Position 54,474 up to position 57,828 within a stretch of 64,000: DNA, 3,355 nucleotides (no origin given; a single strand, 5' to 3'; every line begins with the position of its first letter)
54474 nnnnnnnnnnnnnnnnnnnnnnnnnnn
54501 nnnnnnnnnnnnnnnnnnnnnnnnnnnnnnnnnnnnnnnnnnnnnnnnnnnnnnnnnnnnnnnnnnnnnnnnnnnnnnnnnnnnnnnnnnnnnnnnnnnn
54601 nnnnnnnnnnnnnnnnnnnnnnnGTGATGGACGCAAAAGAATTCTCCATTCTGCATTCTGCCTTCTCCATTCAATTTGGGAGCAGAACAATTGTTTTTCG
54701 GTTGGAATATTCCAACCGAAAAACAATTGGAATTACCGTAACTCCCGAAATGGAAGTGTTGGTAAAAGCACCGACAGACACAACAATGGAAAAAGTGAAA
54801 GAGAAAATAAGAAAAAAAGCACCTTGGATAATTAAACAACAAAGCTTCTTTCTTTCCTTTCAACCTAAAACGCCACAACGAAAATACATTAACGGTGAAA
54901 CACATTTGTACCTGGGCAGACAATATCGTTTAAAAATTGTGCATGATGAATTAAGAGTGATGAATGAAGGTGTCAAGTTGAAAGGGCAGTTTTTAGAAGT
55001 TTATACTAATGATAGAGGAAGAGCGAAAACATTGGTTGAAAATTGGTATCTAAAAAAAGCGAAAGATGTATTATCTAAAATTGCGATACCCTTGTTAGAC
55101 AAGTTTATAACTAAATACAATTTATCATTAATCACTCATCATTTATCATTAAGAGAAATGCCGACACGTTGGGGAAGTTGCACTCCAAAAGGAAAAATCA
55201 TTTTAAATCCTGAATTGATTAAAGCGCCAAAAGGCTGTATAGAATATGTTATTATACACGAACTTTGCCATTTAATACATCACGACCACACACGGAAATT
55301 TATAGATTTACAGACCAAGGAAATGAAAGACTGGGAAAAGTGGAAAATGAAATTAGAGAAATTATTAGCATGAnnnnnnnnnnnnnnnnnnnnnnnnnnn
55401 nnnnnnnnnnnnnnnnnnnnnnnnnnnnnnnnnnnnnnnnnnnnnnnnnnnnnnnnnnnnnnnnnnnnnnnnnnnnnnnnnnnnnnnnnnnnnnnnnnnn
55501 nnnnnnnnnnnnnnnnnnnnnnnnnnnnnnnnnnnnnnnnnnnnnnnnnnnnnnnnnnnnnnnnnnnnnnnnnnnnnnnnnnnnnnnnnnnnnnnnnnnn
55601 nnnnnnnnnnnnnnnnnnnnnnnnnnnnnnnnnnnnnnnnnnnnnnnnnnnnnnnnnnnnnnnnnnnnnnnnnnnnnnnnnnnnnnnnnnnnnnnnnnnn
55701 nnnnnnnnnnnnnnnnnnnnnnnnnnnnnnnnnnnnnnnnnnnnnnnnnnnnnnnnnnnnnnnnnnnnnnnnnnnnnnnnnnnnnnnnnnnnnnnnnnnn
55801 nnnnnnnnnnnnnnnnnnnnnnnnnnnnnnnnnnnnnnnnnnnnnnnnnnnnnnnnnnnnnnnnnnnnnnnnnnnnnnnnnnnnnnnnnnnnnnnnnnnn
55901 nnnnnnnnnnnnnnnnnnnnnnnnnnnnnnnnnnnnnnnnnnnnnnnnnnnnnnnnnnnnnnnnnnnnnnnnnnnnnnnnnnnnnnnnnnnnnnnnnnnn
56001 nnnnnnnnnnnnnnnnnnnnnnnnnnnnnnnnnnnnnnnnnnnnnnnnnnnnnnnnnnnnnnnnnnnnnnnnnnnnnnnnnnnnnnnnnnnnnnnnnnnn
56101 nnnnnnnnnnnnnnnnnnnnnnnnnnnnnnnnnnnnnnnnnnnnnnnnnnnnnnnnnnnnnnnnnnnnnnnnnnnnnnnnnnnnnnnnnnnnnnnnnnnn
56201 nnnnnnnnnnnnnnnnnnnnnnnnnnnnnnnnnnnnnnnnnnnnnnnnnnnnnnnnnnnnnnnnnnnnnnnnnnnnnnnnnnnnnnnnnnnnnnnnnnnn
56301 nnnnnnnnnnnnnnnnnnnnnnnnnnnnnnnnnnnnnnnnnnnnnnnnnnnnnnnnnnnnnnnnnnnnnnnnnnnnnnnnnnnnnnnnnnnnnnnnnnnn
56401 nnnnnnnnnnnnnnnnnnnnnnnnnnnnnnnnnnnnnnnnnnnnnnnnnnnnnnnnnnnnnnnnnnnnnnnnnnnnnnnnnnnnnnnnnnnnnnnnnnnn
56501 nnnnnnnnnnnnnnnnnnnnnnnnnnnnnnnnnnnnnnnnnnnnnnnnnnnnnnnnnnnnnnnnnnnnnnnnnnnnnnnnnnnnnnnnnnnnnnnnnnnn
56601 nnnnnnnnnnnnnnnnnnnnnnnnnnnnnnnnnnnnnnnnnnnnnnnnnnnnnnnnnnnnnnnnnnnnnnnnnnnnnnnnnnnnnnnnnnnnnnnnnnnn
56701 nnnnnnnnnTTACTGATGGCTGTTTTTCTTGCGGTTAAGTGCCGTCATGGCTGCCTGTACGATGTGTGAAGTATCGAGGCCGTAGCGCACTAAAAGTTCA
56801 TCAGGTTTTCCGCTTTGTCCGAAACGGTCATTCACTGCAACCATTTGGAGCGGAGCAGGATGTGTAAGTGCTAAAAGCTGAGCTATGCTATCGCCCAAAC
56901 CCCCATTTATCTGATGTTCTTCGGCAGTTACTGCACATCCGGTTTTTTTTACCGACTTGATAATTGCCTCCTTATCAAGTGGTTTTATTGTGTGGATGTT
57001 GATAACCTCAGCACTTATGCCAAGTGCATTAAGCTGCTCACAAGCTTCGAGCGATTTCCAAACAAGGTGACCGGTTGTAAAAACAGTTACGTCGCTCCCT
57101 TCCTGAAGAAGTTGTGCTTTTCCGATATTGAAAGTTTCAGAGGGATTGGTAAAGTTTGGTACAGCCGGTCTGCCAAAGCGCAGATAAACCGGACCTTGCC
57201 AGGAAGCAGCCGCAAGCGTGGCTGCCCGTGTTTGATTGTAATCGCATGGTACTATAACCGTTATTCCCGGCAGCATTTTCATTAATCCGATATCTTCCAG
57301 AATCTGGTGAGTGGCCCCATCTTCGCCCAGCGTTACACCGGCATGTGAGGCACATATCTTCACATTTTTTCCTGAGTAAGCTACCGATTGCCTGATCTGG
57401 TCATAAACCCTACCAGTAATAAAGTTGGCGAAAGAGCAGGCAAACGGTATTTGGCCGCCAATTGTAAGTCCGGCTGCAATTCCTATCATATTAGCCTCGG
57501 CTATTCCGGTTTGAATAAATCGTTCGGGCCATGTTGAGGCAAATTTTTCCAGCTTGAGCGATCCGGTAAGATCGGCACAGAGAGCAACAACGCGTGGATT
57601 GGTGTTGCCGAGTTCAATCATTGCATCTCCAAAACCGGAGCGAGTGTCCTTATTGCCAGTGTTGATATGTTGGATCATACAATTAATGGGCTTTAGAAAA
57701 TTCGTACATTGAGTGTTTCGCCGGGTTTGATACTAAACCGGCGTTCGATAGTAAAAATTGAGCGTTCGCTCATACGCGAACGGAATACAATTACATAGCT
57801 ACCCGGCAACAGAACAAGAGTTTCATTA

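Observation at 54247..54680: Four-helix-bundle gene 2 sits in a second inverted-repeat cassette, wedged exactly between the hsdR stop and the ygjP-like start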

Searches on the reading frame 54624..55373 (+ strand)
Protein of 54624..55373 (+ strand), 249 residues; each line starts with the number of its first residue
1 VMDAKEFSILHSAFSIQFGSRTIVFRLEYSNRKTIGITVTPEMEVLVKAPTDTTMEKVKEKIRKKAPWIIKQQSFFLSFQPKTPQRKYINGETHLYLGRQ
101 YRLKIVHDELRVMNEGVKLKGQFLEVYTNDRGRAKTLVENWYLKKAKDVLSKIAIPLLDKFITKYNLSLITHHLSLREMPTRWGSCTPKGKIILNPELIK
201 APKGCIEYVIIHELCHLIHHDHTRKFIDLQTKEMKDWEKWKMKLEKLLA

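Call 6: search_protein_families(library=pfam, proteins=[window:54624-55373:+], max_evalue=0.01)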
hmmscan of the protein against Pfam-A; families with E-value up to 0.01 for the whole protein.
window:54624-55373:+ (249 aa): 3 families
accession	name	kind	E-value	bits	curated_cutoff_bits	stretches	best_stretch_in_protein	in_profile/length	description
PF01863.23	YgjP-like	-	4.5e-51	174.2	26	1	33-246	1-206/207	YgjP-like, metallopeptidase domain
PF10263.15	SprT-like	-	7.1e-06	26.3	25.6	1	171-220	20-75/108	SprT-like family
PF08325.16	WLM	-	0.00059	20.4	26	1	205-239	82-116/190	WLM domain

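Call 11: search_protein_families(library=ncbifam, proteins=[window:54627-55373:+], max_evalue=0.01)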
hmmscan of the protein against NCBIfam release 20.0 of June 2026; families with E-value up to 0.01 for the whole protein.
window:54627-55373:+ (248 aa): 0 families

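Call 30: find_homologous_proteins(query=window:54627-55373:+, max_evalue=1e-10)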
Query window:54627-55373:+ (248 aa): 7895 proteins with E <= 1e-10 among 8000 candidates; the best 120 are listed.
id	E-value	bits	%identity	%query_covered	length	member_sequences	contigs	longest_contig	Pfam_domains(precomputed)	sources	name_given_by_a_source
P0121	1.8e-163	560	100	100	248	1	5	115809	PF10263.16,PF01863.24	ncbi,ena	-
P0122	1.4e-130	452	81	100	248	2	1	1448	PF10263.16,PF01863.24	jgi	jgi:predicted metal-dependent hydrolase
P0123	6.9e-130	450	80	100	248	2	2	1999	PF10263.16,PF01863.24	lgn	-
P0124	1.4e-128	446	79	100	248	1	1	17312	PF10263.16,PF01863.24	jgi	jgi:predicted metal-dependent hydrolase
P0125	1.7e-126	439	82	95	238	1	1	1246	PF10263.16,PF01863.24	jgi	jgi:hypothetical protein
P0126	3.8e-126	438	78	100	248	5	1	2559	PF10263.16,PF01863.24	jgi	jgi:predicted metal-dependent hydrolase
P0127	6.5e-126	437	81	95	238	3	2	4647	PF10263.16,PF01863.24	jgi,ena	jgi:predicted metal-dependent hydrolase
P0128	9.0e-126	436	81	95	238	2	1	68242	PF10263.16,PF01863.24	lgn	-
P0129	1.5e-125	436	80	95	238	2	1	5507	PF01863.24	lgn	-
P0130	1.9e-125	435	80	95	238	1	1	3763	PF01863.24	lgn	-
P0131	3.4e-125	435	81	94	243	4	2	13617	PF10263.16,PF01863.24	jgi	jgi:predicted metal-dependent hydrolase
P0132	4.1e-125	434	80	90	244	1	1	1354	PF10263.16,PF01863.24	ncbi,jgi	jgi:predicted metal-dependent hydrolase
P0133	7.1e-125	433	77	100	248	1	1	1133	PF10263.16,PF01863.24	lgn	-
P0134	1.4e-124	433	80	95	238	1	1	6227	PF10263.16,PF01863.24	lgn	-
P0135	1.6e-124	432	81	95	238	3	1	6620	PF10263.16,PF01863.24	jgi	jgi:predicted metal-dependent hydrolase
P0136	2.1e-124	432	81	95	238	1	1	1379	PF10263.16,PF01863.24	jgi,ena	-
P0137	3.0e-124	431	80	95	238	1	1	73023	PF10263.16,PF01863.24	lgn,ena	-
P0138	5.5e-124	431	78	95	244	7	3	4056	PF10263.16,PF01863.24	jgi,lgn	-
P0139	6.8e-124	430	79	95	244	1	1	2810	PF10263.16,PF01863.24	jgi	jgi:predicted metal-dependent hydrolase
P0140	2.1e-123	429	81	95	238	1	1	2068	PF10263.16,PF01863.24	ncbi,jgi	jgi:predicted metal-dependent hydrolase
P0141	2.2e-123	429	80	95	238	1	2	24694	PF10263.16,PF01863.24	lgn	-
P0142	5.9e-123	427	75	100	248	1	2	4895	PF10263.16,PF01863.24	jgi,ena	-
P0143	7.0e-123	427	80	95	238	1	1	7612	PF10263.16,PF01863.24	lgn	-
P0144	9.9e-123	426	79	95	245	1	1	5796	PF10263.16,PF01863.24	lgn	-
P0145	1.0e-122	426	75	100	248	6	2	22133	PF10263.16,PF01863.24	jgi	jgi:predicted metal-dependent hydrolase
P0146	1.3e-122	426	79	95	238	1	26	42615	PF10263.16,PF01863.24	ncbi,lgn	-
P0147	1.4e-122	426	77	95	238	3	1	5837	PF10263.16,PF01863.24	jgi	-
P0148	2.2e-122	425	78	95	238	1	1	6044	PF10263.16,PF01863.24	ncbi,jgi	jgi:predicted metal-dependent hydrolase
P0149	2.2e-122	425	80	95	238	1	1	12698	PF10263.16,PF01863.24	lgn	-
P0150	3.0e-122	425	79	95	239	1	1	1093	PF10263.16,PF01863.24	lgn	-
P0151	4.4e-122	424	78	94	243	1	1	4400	PF10263.16,PF01863.24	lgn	-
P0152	5.6e-122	424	76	99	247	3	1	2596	PF10263.16,PF01863.24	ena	-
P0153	6.9e-122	424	79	95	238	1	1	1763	PF10263.16,PF01863.24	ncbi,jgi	jgi:predicted metal-dependent hydrolase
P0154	1.9e-121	422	79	95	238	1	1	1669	PF10263.16,PF01863.24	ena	-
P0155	2.2e-121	422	78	100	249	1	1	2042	PF10263.16,PF01863.24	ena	-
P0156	4.2e-121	421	79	95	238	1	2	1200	PF10263.16,PF01863.24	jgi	jgi:predicted metal-dependent hydrolase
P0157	4.6e-121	421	76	95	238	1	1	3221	PF10263.16,PF01863.24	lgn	-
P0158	4.7e-121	421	78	95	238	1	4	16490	PF10263.16,PF01863.24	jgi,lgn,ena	-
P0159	5.2e-121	421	79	95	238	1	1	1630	PF10263.16,PF01863.24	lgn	-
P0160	5.5e-121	421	79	95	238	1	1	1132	PF10263.16,PF01863.24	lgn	-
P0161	5.7e-121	421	75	100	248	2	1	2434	PF10263.16,PF01863.24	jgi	jgi:predicted metal-dependent hydrolase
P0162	6.3e-121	421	75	97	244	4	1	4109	PF10263.16,PF01863.24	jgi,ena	-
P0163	7.7e-121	420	77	95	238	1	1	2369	PF10263.16,PF01863.24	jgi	jgi:predicted metal-dependent hydrolase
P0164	8.6e-121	420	78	95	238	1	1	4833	PF10263.16,PF01863.24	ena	-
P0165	9.1e-121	420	79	95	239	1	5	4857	PF10263.16,PF01863.24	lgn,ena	-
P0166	1.6e-120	419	78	95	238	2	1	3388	PF10263.16,PF01863.24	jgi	jgi:predicted metal-dependent hydrolase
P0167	1.7e-120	419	79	95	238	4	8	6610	PF10263.16,PF01863.24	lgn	-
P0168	2.5e-120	419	77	100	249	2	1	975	PF10263.16,PF01863.24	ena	-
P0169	3.1e-120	418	73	96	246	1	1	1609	PF10263.16,PF01863.24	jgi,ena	-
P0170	5.5e-120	417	78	95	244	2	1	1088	PF10263.16,PF01863.24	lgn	-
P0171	8.1e-120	417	75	95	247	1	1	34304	PF10263.16,PF01863.24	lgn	-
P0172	1.1e-119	416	79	95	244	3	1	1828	PF10263.16,PF01863.24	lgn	-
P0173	1.1e-119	416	77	95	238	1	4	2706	PF10263.16,PF01863.24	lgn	-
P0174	1.2e-119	416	78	95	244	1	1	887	PF10263.16,PF01863.24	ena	-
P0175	1.2e-119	416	75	97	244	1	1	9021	PF10263.16,PF01863.24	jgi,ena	-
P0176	1.5e-119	416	77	90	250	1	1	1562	PF10263.16,PF01863.24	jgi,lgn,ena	jgi:predicted metal-dependent hydrolase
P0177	2.0e-119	416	77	95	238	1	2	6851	PF10263.16,PF01863.24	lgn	-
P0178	2.3e-119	415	77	100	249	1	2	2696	PF10263.16,PF01863.24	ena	-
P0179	4.9e-119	414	76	95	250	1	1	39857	PF10263.16,PF01863.24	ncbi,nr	ncbi:MAG: M48 family peptidase [Bacteroidetes bacterium]|nr:MAG: M48 family peptidase [Bacteroidota 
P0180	5.1e-119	414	74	100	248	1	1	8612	PF10263.16,PF01863.24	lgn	-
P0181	7.1e-119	414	76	95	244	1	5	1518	PF10263.16,PF01863.24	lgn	-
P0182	8.0e-119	414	77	95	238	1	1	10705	PF10263.16,PF01863.24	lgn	-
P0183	8.5e-119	414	76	95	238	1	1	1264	PF10263.16,PF01863.24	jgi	-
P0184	9.4e-119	413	73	100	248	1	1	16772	PF10263.16,PF01863.24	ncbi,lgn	-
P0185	1.1e-118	413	76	95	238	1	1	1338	PF10263.16,PF01863.24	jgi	-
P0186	1.1e-118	413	75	90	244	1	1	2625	PF10263.16,PF01863.24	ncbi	-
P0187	1.2e-118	413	76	95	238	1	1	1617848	PF10263.16,PF01863.24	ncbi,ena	-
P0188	1.4e-118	413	78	95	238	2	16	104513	PF10263.16,PF01863.24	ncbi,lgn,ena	-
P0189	1.5e-118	413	77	95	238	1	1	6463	PF10263.16,PF01863.24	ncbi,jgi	jgi:predicted metal-dependent hydrolase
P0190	1.7e-118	413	77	95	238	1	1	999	PF10263.16,PF01863.24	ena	-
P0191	1.8e-118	413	77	95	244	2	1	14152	PF10263.16,PF01863.24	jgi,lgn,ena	-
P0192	2.3e-118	412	75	95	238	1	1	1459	PF10263.16,PF01863.24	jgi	-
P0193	2.5e-118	412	77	95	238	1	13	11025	PF10263.16,PF01863.24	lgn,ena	-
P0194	2.7e-118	412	77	95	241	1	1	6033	PF10263.16,PF01863.24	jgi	jgi:predicted metal-dependent hydrolase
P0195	3.2e-118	412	77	95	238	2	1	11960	PF10263.16,PF01863.24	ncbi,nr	ncbi:MAG TPA: metal-dependent hydrolase [Bacteroidales bacterium]|nr:metal-dependent hydrolase [Bact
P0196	3.6e-118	412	71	100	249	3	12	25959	PF10263.16,PF01863.24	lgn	-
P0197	4.9e-118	411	77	95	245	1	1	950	PF10263.16,PF01863.24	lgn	-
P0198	9.5e-118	410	74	94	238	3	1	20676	PF10263.16,PF01863.24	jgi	-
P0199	1.2e-117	410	78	94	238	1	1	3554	PF10263.16,PF01863.24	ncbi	-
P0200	1.3e-117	410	78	95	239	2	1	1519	PF01863.24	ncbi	-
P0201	1.6e-117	409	76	95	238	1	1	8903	PF10263.16,PF01863.24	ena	-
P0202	1.6e-117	409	77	95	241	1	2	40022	PF10263.16,PF01863.24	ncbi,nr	ncbi:MAG: SprT family zinc-dependent metalloprotease [Chitinophagales bacterium]|nr:M48 family metal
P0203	2.1e-117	409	77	95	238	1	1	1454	PF10263.16,PF01863.24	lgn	-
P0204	2.1e-117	409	75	95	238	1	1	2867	PF10263.16,PF01863.24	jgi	jgi:predicted metal-dependent hydrolase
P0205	3.7e-117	408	75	95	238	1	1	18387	PF10263.16,PF01863.24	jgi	jgi:predicted metal-dependent hydrolase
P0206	3.8e-117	408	73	100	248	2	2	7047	PF10263.16,PF01863.24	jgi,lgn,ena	jgi:predicted metal-dependent hydrolase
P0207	4.1e-117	408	73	100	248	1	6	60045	PF10263.16,PF01863.24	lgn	-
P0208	6.5e-117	407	77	95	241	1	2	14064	PF01863.24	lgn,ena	-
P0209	6.7e-117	407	74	95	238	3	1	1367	PF10263.16,PF01863.24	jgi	jgi:predicted metal-dependent hydrolase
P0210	7.4e-117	407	75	95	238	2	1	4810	PF10263.16,PF01863.24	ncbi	-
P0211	1.6e-116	406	74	95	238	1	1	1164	PF10263.16,PF01863.24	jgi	jgi:predicted metal-dependent hydrolase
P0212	1.9e-116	406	75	95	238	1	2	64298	PF10263.16,PF01863.24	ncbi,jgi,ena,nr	ncbi:MAG TPA: SprT family zinc-dependent metalloprotease [Bacteroidales bacterium]|nr:SprT family zi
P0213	2.0e-116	406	74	95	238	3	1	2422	PF10263.16,PF01863.24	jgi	-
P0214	3.7e-116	405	74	95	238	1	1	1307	PF10263.16,PF01863.24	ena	-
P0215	4.0e-116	405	74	95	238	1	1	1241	PF01863.24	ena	-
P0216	4.9e-116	405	76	94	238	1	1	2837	PF10263.16,PF01863.24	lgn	-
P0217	5.5e-116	404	77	95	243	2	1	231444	PF10263.16,PF01863.24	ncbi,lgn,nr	ncbi:MAG: M48 family metallopeptidase [Chitinophagales bacterium]|nr:M48 family metallopeptidase [Ch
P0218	7.6e-116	404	74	95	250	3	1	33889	PF10263.16,PF01863.24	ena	-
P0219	1.0e-115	403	75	95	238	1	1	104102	PF10263.16,PF01863.24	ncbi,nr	ncbi:MAG: SprT family zinc-dependent metalloprotease [Bacteroidia bacterium]|nr:SprT family zinc-dep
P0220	1.2e-115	403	75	95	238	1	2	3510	PF10263.16,PF01863.24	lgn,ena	-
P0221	1.3e-115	403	74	95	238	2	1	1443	PF10263.16,PF01863.24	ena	-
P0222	1.9e-115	403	75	95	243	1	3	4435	PF10263.16,PF01863.24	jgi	-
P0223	2.0e-115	403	74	95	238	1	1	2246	PF10263.16,PF01863.24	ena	-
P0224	2.1e-115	402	74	95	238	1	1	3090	PF10263.16,PF01863.24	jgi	jgi:predicted metal-dependent hydrolase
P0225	2.2e-115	402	72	95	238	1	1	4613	PF10263.16,PF01863.24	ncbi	-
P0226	2.2e-115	402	74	95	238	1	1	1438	PF10263.16,PF01863.24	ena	-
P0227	3.0e-115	402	74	95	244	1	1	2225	PF10263.16,PF01863.24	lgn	-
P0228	3.3e-115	402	74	95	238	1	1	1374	PF10263.16,PF01863.24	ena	-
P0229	4.4e-115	401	74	95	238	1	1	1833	PF10263.16,PF01863.24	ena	-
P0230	5.3e-115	401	73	96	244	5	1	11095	PF10263.16,PF01863.24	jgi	jgi:predicted metal-dependent hydrolase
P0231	5.8e-115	401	74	95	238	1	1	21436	PF10263.16,PF01863.24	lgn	-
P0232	6.0e-115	401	74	95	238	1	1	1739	PF10263.16,PF01863.24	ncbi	-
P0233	7.8e-115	401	74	95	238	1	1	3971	PF10263.16,PF01863.24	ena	-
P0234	8.4e-115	400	72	95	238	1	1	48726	PF10263.16,PF01863.24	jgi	jgi:predicted metal-dependent hydrolase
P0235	8.4e-115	400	72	95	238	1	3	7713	PF10263.16,PF01863.24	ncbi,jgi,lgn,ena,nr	ncbi:MAG TPA: SprT family zinc-dependent metalloprotease [Bacteroidales bacterium]|nr:SprT family zi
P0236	1.1e-114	400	74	95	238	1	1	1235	PF10263.16,PF01863.24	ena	-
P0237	1.1e-114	400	72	90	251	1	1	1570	PF10263.16,PF01863.24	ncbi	-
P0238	1.5e-114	400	74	95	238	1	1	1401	PF10263.16,PF01863.24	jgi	jgi:predicted metal-dependent hydrolase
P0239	1.8e-114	399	74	95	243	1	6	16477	PF10263.16,PF01863.24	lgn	-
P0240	1.9e-114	399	73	95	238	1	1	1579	PF10263.16,PF01863.24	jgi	-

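Call 32: find_encoding_contigs(protein=P0137, flank=5000, max_places=2)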
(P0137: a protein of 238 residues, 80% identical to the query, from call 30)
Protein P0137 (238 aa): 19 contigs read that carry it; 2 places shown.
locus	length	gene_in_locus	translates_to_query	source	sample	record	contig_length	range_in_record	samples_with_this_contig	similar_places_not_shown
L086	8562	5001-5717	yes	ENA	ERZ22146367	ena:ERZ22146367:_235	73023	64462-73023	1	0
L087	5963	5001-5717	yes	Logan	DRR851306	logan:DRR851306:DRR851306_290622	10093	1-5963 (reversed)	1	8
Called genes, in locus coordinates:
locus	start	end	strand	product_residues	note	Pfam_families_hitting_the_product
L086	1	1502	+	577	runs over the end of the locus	PF04326:SLFN_AlbA_2, PF13749:HATPase_c_4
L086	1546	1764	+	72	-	-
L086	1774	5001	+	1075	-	PF04313:HSDR_N, PF04851:ResIII, PF18766:SWI2_SNF2, PF22679:T1R_D3-like, PF11867:T1RH-like_C (weak)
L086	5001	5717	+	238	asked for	PF01863:YgjP-like, PF10263:SprT-like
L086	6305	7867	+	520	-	PF02796:HTH_7 (faint), PF00665:rve (faint), PF22483:Mu-transpos_C_2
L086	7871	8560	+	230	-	?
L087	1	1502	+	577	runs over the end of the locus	PF04326:SLFN_AlbA_2, PF13749:HATPase_c_4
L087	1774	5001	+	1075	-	PF04313:HSDR_N, PF04851:ResIII, PF18766:SWI2_SNF2, PF22679:T1R_D3-like, PF11867:T1RH-like_C (weak)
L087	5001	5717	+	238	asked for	PF01863:YgjP-like, PF10263:SprT-like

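Call 33: find_encoding_contigs(protein=P0128, flank=5000, max_places=2)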
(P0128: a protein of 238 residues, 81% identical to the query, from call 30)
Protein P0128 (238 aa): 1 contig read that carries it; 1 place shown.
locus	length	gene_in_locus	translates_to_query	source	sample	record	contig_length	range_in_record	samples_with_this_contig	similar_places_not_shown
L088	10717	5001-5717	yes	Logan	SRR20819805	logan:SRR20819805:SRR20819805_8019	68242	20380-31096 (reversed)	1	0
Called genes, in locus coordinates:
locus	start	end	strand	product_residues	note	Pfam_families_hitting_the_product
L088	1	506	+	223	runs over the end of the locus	PF12686:DUF3800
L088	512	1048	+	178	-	-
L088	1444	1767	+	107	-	-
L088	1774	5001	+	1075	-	PF04313:HSDR_N, PF00270:DEAD (weak), PF04851:ResIII, PF18766:SWI2_SNF2, PF22679:T1R_D3-like, PF11867:T1RH-like_C (weak)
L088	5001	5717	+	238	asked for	PF01863:YgjP-like, PF10263:SprT-like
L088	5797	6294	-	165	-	PF00578:AhpC-TSA, PF08534:Redoxin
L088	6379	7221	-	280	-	-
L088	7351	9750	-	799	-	PF13715:CarbopepD_reg_2 (weak), PF07715:Plug, PF00593:TonB_dep_Rec_b-barrel, PF14905:OMP_b-brl_3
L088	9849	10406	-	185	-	-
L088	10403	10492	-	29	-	-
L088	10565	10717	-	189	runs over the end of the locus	-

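Call 34: find_encoding_contigs(protein=P0188, flank=5000, max_places=3)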
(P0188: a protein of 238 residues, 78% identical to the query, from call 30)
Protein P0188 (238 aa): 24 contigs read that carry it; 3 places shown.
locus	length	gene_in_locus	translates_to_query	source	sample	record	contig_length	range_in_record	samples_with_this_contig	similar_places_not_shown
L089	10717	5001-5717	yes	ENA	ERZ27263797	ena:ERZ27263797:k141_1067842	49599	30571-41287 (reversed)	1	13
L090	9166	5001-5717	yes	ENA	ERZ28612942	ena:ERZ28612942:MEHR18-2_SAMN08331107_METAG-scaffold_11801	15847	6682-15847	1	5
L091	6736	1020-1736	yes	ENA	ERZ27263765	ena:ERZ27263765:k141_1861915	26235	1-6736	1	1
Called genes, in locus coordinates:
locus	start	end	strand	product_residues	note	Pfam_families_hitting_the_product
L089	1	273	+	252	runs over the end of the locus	PF00149:Metallophos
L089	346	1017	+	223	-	PF12686:DUF3800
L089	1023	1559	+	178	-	-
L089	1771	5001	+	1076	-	PF04313:HSDR_N, PF04851:ResIII, PF18766:SWI2_SNF2, PF22679:T1R_D3-like, PF11867:T1RH-like_C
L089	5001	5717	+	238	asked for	PF01863:YgjP-like, PF10263:SprT-like (weak)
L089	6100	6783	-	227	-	PF14344:DUF4397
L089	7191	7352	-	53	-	-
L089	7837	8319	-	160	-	PF18962:Por_Secre_tail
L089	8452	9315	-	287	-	PF13505:OMP_b-brl (weak), PF13568:OMP_b-brl_2 (weak)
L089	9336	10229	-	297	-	PF13568:OMP_b-brl_2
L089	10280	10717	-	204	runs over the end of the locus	PF10263:SprT-like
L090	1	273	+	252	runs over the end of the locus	PF00149:Metallophos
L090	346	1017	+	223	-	PF12686:DUF3800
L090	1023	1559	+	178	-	-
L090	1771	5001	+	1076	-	PF04313:HSDR_N, PF04851:ResIII, PF18766:SWI2_SNF2, PF22679:T1R_D3-like, PF11867:T1RH-like_C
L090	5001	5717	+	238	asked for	PF01863:YgjP-like, PF10263:SprT-like (weak)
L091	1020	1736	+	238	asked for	PF01863:YgjP-like, PF10263:SprT-like (weak)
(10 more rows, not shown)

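Call 59: search_protein_families(library=padloc, proteins=[window:54627-55373:+], max_evalue=0.001)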
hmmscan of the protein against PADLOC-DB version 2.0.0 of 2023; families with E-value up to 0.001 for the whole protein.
window:54627-55373:+ (248 aa): 0 families

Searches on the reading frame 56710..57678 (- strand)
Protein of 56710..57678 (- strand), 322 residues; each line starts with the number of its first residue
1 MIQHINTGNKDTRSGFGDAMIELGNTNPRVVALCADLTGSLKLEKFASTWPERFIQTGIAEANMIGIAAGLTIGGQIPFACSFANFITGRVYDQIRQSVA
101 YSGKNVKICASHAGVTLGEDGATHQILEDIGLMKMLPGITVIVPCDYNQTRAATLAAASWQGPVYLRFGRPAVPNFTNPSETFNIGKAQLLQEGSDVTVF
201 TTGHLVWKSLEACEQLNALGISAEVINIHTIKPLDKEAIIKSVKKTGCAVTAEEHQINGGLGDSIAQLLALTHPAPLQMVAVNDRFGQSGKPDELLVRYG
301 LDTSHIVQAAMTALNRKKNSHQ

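Call 7: search_protein_families(library=pfam, proteins=[window:56710-57678:-], max_evalue=0.01)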
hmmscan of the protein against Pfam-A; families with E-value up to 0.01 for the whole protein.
window:56710-57678:- (322 aa): 3 families
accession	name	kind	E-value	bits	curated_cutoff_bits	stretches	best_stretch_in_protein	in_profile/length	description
PF02779.29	Transket_pyr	-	7.9e-42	143.3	27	1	11-174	4-173/174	Transketolase, pyrimidine binding domain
PF02780.25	Transketolase_C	-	2.7e-32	111.7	25.9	1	186-306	1-124/124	Transketolase, C-terminal domain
PF22613.1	Transketolase_C_1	-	0.0086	16.7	27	0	193-301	10-112/113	Transketolase-like TK C-terminal domain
